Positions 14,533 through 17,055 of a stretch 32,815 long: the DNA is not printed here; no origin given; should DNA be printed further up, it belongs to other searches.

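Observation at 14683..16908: dcw-cluster class B PBP has lost both catalytic lysines (SxxK reads S-M-F-D, KTG reads F-S-G)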

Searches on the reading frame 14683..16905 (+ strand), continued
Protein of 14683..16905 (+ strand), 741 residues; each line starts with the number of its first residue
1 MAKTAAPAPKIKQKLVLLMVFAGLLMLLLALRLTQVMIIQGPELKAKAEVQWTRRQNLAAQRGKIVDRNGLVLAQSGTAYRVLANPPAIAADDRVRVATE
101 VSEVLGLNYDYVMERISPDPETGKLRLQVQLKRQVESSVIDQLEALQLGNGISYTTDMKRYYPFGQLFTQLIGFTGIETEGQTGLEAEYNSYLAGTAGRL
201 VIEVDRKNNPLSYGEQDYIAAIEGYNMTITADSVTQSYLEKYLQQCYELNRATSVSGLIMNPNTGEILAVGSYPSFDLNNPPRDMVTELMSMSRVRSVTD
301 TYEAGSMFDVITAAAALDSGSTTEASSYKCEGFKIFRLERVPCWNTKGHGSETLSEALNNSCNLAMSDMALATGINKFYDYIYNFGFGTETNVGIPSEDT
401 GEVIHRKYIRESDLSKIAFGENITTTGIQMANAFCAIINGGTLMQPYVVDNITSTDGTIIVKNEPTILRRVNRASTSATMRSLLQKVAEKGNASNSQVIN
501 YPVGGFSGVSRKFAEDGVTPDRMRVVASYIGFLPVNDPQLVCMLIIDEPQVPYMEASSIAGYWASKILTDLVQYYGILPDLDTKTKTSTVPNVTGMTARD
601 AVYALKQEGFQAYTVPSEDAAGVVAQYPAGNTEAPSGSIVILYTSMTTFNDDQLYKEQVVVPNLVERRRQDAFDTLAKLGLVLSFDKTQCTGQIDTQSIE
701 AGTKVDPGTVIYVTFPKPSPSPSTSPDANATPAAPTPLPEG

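Call 28: search_protein_families(library=pfam, proteins=[L027:16251-17780:+, L027:17049-17912:-, L027:17795-18571:-, L027:20153-21502:-, L041:14890-16428:+, L041:16535-17764:+, L041:17451-18764:+, L041:18980-20179:+, L041:20172-21779:+], max_evalue=0.001)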
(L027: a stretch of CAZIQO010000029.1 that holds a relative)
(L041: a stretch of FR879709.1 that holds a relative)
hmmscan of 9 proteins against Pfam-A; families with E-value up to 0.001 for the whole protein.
L027:16251-17780:+ (509 aa): 0 families

L027:17049-17912:- (287 aa): 3 families
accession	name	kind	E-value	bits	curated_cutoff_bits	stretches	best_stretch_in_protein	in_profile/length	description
PF00588.24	SpoU_methylase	-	3e-35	121.8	29.7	1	143-279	2-142/142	SpoU rRNA Methylase family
PF22435.1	MRM3-like_sub_bind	-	2.3e-13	50.8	27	1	46-126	1-84/84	MRM3-like substrate binding domain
PF08032.17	SpoU_sub_bind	-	2.6e-05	24.9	22.8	1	99-131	41-73/76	RNA 2'-O ribose methyltransferase substrate binding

L027:17795-18571:- (258 aa): 2 families
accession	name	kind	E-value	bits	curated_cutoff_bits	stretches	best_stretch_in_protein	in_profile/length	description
PF13302.13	Acetyltransf_3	-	3.2e-31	109.3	25.4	1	87-224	1-138/138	Acetyltransferase (GNAT) domain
PF00583.31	Acetyltransf_1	-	3.1e-10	40.8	20.7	1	128-223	24-116/116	Acetyltransferase (GNAT) family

L027:20153-21502:- (449 aa): 0 families

L041:14890-16428:+ (512 aa): 3 families
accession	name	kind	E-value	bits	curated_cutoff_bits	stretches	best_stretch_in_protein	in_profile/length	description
PF08245.18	Mur_ligase_M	-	1.9e-28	100.3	24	1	173-350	1-200/200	Mur ligase middle domain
PF02875.26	Mur_ligase_C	-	1.3e-13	52.4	28.4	1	372-489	1-127/127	Mur ligase, glutamate ligase domain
PF21799.2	MurD-like_N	-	1.9e-11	44.5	27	1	67-155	2-88/88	Mur ligase MurD-like, N-terminal domain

L041:16535-17764:+ (409 aa): 1 family
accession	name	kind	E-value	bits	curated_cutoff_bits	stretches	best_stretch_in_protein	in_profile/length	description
PF01098.24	FTSW_RODA_SPOVE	-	4.3e-103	345.5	26.4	1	37-388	3-354/356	Cell cycle protein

L041:17451-18764:+ (437 aa): 1 family
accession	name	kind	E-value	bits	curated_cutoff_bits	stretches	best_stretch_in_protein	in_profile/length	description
PF08478.15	POTRA_1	-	5.8e-09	36.6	23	1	202-264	5-67/69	POTRA domain, FtsQ-type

L041:18980-20179:+ (399 aa): 4 families
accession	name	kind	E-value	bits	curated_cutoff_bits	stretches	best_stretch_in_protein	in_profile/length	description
PF14450.12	FtsA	-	1.2e-19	71.3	31.8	1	203-362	1-123/127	Cell division protein FtsA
PF06723.19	MreB_Mbl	-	8.4e-06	25.3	27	1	197-311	142-261/327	MreB/Mbl protein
PF02491.25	SHS2_FTSA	-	3.7e-05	24.4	25.4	1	92-154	14-75/79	SHS2 domain inserted in FTSA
PF11104.14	PilM_2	-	0.00096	18.6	27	0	192-267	172-247/340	Type IV pilus assembly protein PilM;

L041:20172-21779:+ (535 aa): 2 families
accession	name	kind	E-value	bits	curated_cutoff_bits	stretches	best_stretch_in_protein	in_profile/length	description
PF00091.31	Tubulin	-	7.5e-51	173.5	33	1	57-216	2-189/190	Tubulin/FtsZ family, GTPase domain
PF12327.13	FtsZ_C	-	1.4e-31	109.1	27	1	264-358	1-95/95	FtsZ family, C-terminal domain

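Call 34: find_homologous_proteins(query=L036:11457-12572:+, max_evalue=1e-20)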
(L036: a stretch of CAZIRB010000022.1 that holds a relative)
Query L036:11457-12572:+ (372 aa): 7771 proteins with E <= 1e-20 among 8000 candidates; the best 120 are listed.
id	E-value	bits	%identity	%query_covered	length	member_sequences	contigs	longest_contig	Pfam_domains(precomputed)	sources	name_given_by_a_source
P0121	1.9e-234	796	100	100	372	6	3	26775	PF01098.25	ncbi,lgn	-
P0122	8.5e-205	698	85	100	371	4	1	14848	PF01098.25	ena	-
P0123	5.4e-203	692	84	99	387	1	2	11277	PF01098.25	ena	-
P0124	2.7e-200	683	84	100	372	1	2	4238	PF01098.25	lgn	-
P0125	8.5e-200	682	84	99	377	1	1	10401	PF01098.25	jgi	-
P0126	2.5e-199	680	82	99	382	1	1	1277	PF01098.25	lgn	-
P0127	4.5e-199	679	85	97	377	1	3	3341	PF01098.25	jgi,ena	-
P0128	1.0e-198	678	83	100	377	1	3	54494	PF01098.25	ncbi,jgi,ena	-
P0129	1.2e-198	678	83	99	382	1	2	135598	PF01098.25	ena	-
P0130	1.4e-198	678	83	100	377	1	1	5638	PF01098.25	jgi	-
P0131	1.5e-198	678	83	100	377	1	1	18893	PF01098.25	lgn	-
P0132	1.7e-198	677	83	100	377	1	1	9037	PF01098.25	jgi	-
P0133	2.6e-198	677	85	97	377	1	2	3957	PF01098.25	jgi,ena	-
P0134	4.1e-198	676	82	99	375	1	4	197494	PF01098.25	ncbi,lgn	ncbi:MAG: putative lipid II flippase FtsW [Clostridia bacterium]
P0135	4.3e-198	676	82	99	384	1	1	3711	PF01098.25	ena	-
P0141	1.0e-197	675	81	100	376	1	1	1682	PF01098.25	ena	-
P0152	2.5e-196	670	82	99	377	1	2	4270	PF01098.25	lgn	-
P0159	3.3e-195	667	81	99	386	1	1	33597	PF01098.25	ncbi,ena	-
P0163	1.2e-194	665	82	100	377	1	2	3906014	PF01098.25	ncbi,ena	-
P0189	2.2e-189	647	79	99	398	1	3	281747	PF01098.25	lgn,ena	-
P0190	6.3e-189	646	79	99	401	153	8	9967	PF01098.25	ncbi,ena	-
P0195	2.4e-188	644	79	99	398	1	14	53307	PF01098.25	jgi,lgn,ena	-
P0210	4.5e-188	643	78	99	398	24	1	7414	PF01098.25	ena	-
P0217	1.1e-187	642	79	99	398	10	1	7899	PF01098.25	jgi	jgi:cell division protein FtsW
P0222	1.6e-187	641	78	99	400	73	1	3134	PF01098.25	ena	-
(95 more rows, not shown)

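Call 35: find_encoding_contigs(protein=P0163, flank=10000, max_places=2)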
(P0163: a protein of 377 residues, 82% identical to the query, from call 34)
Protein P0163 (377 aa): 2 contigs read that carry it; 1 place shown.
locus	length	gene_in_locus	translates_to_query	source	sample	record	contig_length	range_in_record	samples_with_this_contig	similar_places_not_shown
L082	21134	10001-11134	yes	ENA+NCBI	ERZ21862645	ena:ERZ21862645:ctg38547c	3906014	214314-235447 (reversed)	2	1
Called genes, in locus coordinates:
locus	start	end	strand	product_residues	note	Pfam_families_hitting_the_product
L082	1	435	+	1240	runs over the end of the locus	PF23197:IG_AIR9 (faint)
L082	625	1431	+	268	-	PF00106:adh_short, PF01370:Epimerase (weak), PF08659:KR, PF13460:NAD_binding_10 (weak), PF13561:adh_short_C2, PF08643:DUF1776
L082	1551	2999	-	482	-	PF01212:Beta_elim_lyase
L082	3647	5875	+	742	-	-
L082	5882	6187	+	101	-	-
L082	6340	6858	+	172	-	PF01613:Flavin_Reduct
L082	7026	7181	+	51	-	PF00301:Rubredoxin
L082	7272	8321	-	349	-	PF01497:Peripla_BP_2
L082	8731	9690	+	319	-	PF12146:Hydrolase_4, PF00561:Abhydrolase_1, PF12697:Abhydrolase_6, PF00326:Peptidase_S9 (faint)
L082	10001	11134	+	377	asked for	PF01098:FTSW_RODA_SPOVE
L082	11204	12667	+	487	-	PF08478:POTRA_1, PF03799:FtsQ_DivIB_C (weak)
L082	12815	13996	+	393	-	PF14690:Zn_ribbon_ISL3, PF13542:HTH_Tnp_ISL3, PF01610:DDE_Tnp_ISL3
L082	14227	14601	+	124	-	PF12680:SnoaL_2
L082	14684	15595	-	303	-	PF00126:HTH_1, PF03466:LysR_substrate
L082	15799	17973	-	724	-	PF03030:H_PPase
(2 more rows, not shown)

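Call 52: predict_structure(alignment_id=A2)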
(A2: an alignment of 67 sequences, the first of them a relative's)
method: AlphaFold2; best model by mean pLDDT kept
length: 741 residues; sequences in the alignment: 67
mean_pLDDT: 83.3   pTM: 0.73
mean pLDDT of the five models: 83.3, 81.0, 80.3, 79.0, 77.7
residues with pLDDT >= 90: 302; 70-90: 328; 50-70: 73; < 50: 38
segments of 3 or more residues with pLDDT < 50: 1-6, 389-402, 722-734
pLDDT, mean of each block of 10 residues (from residue 1): 47 77 87 74 57 66 91 79 83 88 87 85 80 71 79 71 86 70 85 83 74 72 91 96 95 95 96 89 80 84 90 96 89 78 72 87 89 90 77 42 61 85 88 97 95 90 94 97 93 90 92 73 89 94 95 90 96 90 87 96 95 92 94 93 89 80 90 87 86 89 87 81 43 48 35
secondary structure, 60 per line:
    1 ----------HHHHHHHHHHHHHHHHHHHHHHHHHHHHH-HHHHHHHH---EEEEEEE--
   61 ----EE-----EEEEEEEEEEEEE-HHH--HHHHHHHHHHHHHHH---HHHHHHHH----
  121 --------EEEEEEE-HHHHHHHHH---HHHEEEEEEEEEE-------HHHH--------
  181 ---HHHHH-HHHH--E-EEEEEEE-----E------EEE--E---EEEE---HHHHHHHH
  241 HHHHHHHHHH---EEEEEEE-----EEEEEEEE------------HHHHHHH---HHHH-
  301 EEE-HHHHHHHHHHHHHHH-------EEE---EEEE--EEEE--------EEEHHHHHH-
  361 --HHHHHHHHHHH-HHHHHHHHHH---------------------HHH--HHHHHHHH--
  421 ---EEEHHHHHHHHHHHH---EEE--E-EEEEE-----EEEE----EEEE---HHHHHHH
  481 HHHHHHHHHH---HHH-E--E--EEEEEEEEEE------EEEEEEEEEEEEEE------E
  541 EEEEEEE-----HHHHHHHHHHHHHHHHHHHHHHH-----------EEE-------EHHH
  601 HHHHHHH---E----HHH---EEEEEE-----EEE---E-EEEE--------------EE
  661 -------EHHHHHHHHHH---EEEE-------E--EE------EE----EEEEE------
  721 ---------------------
elements in order (helices of 4 or more, strands of 3 or more residues): H11-39 H41-48 E52-58 E72-84 H91-105 H109-116 E129-135 H137-145 E152-161 H169-172 H184-188 H190-193 E198-204 E217-219 E226-229 H233-250 E254-260 E266-273 H286-292 H296-299 E301-303 H305-319 E327-329 E333-336 E339-342 E351-353 H354-359 H363-373 H375-384 H411-418 E424-426 H427-438 E442-444 E449-453 E459-462 E467-470 H474-490 E504-513 E520-533 E540-547 H553-575 E587-589 H598-607 E622-627 E633-635 E641-644 H669-678 E682-685 E710-714

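Call 54: search_protein_representatives(protein=window:14683-16905:+)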
Query: 741 residues. Proteins with E-value up to 0.001 (for the whole library): 28936; up to 1e-10: 17174; up to 1e-30: 5578. The best 150 are listed.
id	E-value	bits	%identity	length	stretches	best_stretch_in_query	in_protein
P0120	7.8e-247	837.3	55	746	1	4-740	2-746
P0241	1.5e-197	674.4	58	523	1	71-598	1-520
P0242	4.8e-193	659.5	46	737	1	10-728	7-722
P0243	1.8e-185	634.5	44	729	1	9-716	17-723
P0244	3.3e-140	484.9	39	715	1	3-727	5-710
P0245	1.9e-137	475.8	38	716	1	17-715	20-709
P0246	3.1e-132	458.6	37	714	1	10-720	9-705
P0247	2.3e-131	455.7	36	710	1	11-719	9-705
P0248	1.5e-130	453.0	38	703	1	9-715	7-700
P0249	6.8e-127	440.9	36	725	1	14-708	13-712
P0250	6.7e-125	434.3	35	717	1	18-718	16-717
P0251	1.6e-121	423.1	37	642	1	15-653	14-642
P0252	1.6e-118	413.2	38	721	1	14-715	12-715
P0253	4.2e-118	411.9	35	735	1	13-726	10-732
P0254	2.1e-117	409.5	43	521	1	19-518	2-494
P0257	1.6e-114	400.0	34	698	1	18-719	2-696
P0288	1.2e-97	344.2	32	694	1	10-714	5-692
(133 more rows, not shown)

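Call 56: fold_search(model_id=the predicted structure, library=pdb)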
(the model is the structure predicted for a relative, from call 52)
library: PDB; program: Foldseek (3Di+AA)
matches with E <= 10: 1618; with E <= 0.001: 1106
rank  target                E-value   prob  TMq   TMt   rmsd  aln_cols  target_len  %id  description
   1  7rcz_A                1.7e-48  1.00  0.60  0.85   5.3       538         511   31  Crystal structure of C. difficile SpoVD in complex with ampicillin (released 2022-03-23)
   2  5u47                  8.4e-47  1.00  0.58  0.62  23.9       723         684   20  1.95 Angstrom Resolution Crystal Structure of Penicillin Binding Protein 2X from Streptococcus thermophilus (released 2016-12-28)
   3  1rp5_A                9.9e-47  1.00  0.56  0.60  24.2       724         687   20  PBP2x from Streptococcus pneumoniae strain 5259 with reduced susceptibility to beta-lactam antibiotics (released 2004-02-03)
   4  7rcz_B                1.8e-46  1.00  0.58  0.84   5.7       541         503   30  Crystal structure of C. difficile SpoVD in complex with ampicillin (released 2022-03-23)
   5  1rp5_B                9.4e-46  1.00  0.55  0.59  24.1       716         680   20  PBP2x from Streptococcus pneumoniae strain 5259 with reduced susceptibility to beta-lactam antibiotics (released 2004-02-03)
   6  4kqq_A                1.4e-44  1.00  0.60  0.84   5.3       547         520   25  CRYSTAL STRUCTURE OF PENICILLIN-BINDING PROTEIN 3 FROM PSEUDOMONAS AERUGINOSA IN COMPLEX WITH (5S)-Penicilloic Acid (released 2013-11-06)
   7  5oau                  1.6e-44  1.00  0.56  0.61  23.6       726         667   20  Penicillin-Binding Protein 2X (PBP2X) from Streptococcus pneumoniae (released 2018-05-30)
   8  5df9                  2.4e-44  1.00  0.58  0.82   5.7       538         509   25  CRYSTAL STRUCTURE OF PENICILLIN-BINDING PROTEIN 3 IN COMPLEX WITH DEACYLATED PRODUCT OF CEFOPERAZONE (released 2016-01-13)
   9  4kqr_B                2.7e-44  1.00  0.60  0.84   5.3       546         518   25  CRYSTAL STRUCTURE OF PENICILLIN-BINDING PROTEIN 3 FROM PSEUDOMONAS AERUGINOSA IN COMPLEX WITH (5S)-Penicilloic Acid (released 2013-11-06)
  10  7onk_B                3.8e-44  1.00  0.58  0.83   5.5       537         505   26  Crystal structure of PBP3 from P. aeruginosa in complex with AIC499 (released 2021-08-04)
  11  7onk_A                5.3e-44  1.00  0.59  0.84   5.2       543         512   24  Crystal structure of PBP3 from P. aeruginosa in complex with AIC499 (released 2021-08-04)
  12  4kqo_A                6.0e-44  1.00  0.59  0.84   5.1       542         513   24  Crystal structure of penicillin-binding protein 3 from pseudomonas aeruginosa in complex with piperacillin (released 2013-11-06)
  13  5df7_A                7.5e-44  1.00  0.59  0.84   5.3       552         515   25  CRYSTAL STRUCTURE OF PENICILLIN-BINDING PROTEIN 3 FROM PSEUDOMONAS AERUGINOSA IN COMPLEX WITH AZLOCILLIN (released 2016-01-13)
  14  5df8_A                1.3e-43  1.00  0.60  0.85   5.0       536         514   25  CRYSTAL STRUCTURE OF PENICILLIN-BINDING PROTEIN 3 FROM PSEUDOMONAS AERUGINOSA IN COMPLEX WITH CEFOPERAZONE (released 2016-01-13)
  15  6r3x                  1.6e-43  1.00  0.58  0.80   5.9       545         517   25  Structure of Pseudomonas aeruginosa Penicillin-Binding Protein 3 (PBP3) in complex with piperacillin (released 2020-02-19)
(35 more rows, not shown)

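Call 61: find_encoding_contigs(protein=P0242, flank=8000, max_places=1)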
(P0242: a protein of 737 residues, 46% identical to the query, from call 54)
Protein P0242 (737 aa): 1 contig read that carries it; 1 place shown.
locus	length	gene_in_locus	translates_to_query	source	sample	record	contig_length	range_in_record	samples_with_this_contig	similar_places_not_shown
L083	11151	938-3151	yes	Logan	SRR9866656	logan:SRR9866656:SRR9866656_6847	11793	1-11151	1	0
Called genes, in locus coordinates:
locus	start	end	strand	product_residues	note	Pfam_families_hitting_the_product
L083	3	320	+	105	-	?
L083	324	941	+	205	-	-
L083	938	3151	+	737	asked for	PF03717:PBP_dimer, PF21922:PBP_dimer_2 (weak), PF00905:Transpeptidase, PF03793:PASTA (weak)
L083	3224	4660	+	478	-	PF01225:Mur_ligase, PF08245:Mur_ligase_M, PF02875:Mur_ligase_C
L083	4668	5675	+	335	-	PF00953:Glycos_transf_4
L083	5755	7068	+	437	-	PF21799:MurD-like_N (weak), PF08245:Mur_ligase_M, PF02875:Mur_ligase_C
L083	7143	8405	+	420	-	PF01098:FTSW_RODA_SPOVE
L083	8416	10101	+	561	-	PF08478:POTRA_1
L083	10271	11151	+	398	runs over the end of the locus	PF02491:SHS2_FTSA (weak), PF14450:FtsA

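Call 62: find_encoding_contigs(protein=P0107, flank=8000, max_places=1)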
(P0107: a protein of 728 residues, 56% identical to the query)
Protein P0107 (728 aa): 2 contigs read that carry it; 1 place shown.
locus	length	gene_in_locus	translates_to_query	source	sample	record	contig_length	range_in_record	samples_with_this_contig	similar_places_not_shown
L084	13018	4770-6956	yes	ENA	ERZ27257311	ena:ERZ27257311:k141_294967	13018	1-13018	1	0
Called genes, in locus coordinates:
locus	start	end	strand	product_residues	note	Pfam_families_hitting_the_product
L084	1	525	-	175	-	?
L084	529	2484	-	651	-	PF02518:HATPase_c, PF00204:DNA_gyraseB, PF01751:Toprim, PF00986:DNA_gyraseB_C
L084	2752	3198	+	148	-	PF02381:MraZ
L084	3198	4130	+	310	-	PF01795:Methyltransf_5, PF13847:Methyltransf_31 (faint)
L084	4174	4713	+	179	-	-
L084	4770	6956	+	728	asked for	PF03717:PBP_dimer, PF00905:Transpeptidase, PF03793:PASTA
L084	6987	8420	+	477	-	PF01225:Mur_ligase, PF08245:Mur_ligase_M, PF02875:Mur_ligase_C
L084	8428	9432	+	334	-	PF00953:Glycos_transf_4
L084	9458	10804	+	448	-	PF21799:MurD-like_N, PF08245:Mur_ligase_M, PF02875:Mur_ligase_C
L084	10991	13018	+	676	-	?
